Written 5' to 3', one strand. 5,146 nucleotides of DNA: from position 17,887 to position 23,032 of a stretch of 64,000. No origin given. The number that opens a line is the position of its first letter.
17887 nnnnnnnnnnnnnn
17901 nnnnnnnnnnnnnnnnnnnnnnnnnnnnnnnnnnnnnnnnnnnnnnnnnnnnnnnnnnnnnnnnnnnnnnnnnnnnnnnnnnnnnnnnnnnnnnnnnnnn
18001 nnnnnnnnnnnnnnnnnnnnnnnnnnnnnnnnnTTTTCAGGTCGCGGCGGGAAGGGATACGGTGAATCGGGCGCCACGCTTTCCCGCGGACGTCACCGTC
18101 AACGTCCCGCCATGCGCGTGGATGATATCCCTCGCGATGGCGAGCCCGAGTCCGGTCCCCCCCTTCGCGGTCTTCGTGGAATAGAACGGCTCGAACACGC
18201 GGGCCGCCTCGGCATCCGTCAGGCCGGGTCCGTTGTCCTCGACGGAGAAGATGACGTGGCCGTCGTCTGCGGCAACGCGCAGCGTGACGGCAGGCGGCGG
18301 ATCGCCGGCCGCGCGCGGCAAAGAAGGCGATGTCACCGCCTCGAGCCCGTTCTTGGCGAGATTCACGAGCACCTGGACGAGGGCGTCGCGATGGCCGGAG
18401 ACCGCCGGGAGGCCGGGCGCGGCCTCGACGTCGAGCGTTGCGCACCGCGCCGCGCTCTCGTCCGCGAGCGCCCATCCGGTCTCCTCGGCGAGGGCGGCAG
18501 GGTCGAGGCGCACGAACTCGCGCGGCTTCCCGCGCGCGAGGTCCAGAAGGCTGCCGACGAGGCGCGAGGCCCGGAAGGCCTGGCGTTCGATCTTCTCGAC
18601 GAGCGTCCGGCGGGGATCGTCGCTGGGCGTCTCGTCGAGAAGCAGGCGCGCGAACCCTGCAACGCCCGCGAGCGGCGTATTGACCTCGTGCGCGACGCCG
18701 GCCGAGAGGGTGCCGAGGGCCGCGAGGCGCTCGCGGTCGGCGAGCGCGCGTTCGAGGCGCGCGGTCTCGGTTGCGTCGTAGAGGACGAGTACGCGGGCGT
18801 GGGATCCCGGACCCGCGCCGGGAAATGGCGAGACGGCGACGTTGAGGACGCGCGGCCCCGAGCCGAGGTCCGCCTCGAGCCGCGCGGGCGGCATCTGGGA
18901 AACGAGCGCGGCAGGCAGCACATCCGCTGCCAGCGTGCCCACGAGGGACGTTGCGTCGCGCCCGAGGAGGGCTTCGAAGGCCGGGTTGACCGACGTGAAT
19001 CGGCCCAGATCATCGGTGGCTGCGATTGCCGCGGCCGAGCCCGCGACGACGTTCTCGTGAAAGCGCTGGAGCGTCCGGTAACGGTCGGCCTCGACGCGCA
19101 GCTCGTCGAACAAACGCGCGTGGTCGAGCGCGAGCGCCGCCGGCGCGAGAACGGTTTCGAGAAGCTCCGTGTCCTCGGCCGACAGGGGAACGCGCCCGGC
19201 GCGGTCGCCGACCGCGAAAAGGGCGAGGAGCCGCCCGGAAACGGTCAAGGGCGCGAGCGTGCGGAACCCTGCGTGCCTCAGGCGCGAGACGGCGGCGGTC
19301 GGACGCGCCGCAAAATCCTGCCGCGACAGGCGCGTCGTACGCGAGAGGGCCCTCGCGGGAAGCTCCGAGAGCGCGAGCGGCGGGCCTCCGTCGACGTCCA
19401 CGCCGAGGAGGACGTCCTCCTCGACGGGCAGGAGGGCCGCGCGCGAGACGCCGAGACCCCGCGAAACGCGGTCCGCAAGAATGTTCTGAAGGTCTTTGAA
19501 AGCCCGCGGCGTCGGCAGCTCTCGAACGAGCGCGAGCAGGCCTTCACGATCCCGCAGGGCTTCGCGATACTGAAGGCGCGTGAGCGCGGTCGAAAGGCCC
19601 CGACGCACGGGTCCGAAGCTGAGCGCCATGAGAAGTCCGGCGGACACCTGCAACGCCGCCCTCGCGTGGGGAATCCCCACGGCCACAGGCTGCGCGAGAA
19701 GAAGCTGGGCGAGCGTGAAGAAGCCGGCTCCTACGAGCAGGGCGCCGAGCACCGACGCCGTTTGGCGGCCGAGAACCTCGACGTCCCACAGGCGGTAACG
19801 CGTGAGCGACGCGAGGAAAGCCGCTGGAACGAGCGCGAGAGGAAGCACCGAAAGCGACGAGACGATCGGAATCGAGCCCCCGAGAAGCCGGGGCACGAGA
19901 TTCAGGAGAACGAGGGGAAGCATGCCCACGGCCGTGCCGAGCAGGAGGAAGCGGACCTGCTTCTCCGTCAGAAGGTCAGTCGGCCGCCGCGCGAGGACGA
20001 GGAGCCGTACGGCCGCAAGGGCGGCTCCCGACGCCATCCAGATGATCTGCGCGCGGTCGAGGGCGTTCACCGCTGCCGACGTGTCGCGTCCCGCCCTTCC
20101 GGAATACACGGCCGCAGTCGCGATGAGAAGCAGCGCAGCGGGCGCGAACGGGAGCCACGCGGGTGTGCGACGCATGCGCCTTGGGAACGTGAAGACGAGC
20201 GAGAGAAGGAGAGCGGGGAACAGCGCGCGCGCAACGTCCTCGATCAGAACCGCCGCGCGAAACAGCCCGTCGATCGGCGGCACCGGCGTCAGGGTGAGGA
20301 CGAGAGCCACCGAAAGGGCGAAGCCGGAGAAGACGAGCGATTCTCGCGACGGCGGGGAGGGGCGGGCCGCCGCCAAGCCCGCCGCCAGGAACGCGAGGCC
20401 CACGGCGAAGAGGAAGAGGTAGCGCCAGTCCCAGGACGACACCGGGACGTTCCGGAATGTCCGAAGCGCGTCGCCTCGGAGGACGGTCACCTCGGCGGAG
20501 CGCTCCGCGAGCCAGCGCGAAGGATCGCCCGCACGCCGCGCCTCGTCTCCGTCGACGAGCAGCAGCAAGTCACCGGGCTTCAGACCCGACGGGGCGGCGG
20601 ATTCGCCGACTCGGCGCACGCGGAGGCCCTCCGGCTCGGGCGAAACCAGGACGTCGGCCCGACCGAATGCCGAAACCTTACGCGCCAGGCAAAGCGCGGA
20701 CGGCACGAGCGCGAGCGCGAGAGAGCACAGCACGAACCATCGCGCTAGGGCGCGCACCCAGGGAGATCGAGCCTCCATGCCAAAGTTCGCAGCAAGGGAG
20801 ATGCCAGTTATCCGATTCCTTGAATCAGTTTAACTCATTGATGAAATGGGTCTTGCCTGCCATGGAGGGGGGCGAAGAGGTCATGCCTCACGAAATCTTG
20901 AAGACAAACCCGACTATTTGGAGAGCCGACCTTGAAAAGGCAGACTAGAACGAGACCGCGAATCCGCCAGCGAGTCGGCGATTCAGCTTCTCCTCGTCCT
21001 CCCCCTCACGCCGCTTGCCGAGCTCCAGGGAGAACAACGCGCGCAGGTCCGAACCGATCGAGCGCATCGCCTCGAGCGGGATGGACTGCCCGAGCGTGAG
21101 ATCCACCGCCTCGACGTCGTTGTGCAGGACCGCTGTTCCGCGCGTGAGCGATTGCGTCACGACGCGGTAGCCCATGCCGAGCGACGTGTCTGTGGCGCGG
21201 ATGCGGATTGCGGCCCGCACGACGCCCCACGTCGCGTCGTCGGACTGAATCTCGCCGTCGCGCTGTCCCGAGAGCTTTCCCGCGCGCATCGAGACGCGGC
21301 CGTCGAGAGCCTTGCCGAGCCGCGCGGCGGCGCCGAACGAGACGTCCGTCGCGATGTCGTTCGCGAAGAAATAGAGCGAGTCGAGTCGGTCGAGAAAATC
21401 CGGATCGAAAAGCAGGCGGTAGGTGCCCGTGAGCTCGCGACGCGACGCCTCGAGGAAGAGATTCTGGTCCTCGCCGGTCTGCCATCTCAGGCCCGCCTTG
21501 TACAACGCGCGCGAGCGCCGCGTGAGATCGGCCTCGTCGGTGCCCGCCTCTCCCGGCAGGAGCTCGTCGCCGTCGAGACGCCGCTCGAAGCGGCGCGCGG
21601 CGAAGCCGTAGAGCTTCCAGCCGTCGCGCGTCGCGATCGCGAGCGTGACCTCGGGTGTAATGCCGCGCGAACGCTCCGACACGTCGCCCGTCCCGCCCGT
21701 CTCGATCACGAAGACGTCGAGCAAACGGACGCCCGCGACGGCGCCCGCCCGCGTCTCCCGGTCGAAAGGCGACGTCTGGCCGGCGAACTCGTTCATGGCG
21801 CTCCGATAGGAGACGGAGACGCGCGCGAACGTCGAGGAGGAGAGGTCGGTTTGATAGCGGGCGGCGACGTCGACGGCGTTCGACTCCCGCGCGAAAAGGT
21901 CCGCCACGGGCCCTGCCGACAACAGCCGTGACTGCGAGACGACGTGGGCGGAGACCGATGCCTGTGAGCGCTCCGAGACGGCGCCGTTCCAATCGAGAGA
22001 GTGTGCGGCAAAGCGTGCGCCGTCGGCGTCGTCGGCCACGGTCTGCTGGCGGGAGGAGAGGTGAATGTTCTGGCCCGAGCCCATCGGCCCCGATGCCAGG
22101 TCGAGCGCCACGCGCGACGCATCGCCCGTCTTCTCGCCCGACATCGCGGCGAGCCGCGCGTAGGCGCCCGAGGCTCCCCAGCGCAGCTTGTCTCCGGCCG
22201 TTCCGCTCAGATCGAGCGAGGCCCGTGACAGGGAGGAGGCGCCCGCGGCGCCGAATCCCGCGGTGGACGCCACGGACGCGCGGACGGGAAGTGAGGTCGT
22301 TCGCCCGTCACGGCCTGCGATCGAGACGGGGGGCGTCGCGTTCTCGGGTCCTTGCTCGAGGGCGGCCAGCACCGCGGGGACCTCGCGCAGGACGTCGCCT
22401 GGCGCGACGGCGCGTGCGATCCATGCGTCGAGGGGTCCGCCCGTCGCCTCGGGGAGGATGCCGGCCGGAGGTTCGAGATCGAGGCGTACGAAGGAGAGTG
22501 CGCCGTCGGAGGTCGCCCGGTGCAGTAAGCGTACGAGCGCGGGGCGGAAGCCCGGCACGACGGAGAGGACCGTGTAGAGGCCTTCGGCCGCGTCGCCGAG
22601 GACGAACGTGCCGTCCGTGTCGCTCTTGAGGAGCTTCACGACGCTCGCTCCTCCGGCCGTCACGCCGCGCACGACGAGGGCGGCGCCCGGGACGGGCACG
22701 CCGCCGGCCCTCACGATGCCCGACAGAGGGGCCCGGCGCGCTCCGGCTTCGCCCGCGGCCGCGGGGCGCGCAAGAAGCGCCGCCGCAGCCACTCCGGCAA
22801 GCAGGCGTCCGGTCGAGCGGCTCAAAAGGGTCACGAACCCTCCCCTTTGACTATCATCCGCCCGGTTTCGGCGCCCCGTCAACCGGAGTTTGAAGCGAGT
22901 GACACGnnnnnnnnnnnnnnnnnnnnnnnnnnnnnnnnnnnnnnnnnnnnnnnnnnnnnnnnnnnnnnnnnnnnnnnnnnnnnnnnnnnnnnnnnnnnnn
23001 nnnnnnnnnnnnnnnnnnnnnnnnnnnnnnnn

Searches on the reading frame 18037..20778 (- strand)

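Call 8: search_protein_families(library=pfam, proteins=[window:18037-20778:-], max_evalue=0.01)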
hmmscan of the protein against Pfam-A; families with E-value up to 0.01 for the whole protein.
window:18037-20778:- (913 aa): 6 families
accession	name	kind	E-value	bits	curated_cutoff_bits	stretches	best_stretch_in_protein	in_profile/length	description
PF02518.31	HATPase_c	-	1.3e-24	87.2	26.4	1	796-912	2-110/111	Histidine kinase-, DNA gyrase B-, and HSP90-like ATPase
PF00512.31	HisKA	-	2.3e-14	53.6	26.9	1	688-750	2-63/66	His Kinase A (phospho-acceptor) domain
PF13188.13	PAS_8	-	7.6e-05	22.9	21.8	1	574-619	3-49/65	PAS domain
PF08448.16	PAS_4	-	0.00014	22.5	23.1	1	581-625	4-48/110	PAS fold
PF13185.12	GAF_2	-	0.00091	19.9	28.6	1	429-552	6-136/136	GAF domain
PF14501.12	HATPase_c_5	-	0.0036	17.6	22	1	799-897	5-90/102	GHKL domain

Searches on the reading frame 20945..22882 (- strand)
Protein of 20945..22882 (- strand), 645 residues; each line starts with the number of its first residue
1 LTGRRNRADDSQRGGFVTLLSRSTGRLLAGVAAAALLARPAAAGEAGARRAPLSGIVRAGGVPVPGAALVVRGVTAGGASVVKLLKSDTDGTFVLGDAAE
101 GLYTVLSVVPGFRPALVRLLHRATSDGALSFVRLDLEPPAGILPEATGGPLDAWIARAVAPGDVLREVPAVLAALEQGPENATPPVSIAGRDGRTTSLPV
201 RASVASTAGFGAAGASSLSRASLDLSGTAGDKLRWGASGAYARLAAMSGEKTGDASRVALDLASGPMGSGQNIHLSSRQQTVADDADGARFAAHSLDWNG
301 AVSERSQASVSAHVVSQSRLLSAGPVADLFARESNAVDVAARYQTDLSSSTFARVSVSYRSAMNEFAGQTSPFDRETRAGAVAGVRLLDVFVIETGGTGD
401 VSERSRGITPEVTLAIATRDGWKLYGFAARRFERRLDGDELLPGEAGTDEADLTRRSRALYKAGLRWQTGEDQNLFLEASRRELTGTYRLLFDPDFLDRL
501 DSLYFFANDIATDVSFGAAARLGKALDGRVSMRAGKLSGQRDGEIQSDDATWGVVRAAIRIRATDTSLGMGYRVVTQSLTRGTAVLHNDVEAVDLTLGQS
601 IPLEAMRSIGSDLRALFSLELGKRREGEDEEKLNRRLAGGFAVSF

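Call 8: search_protein_families(library=pfam, proteins=[window:20945-22882:-], max_evalue=0.01)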
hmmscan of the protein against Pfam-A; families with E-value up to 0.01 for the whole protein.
window:20945-22882:- (645 aa): 1 family
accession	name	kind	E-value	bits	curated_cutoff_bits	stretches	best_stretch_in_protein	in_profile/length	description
PF13620.12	CarboxypepD_reg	-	0.00057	20.6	32.3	1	53-117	2-64/82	Carboxypeptidase regulatory-like domain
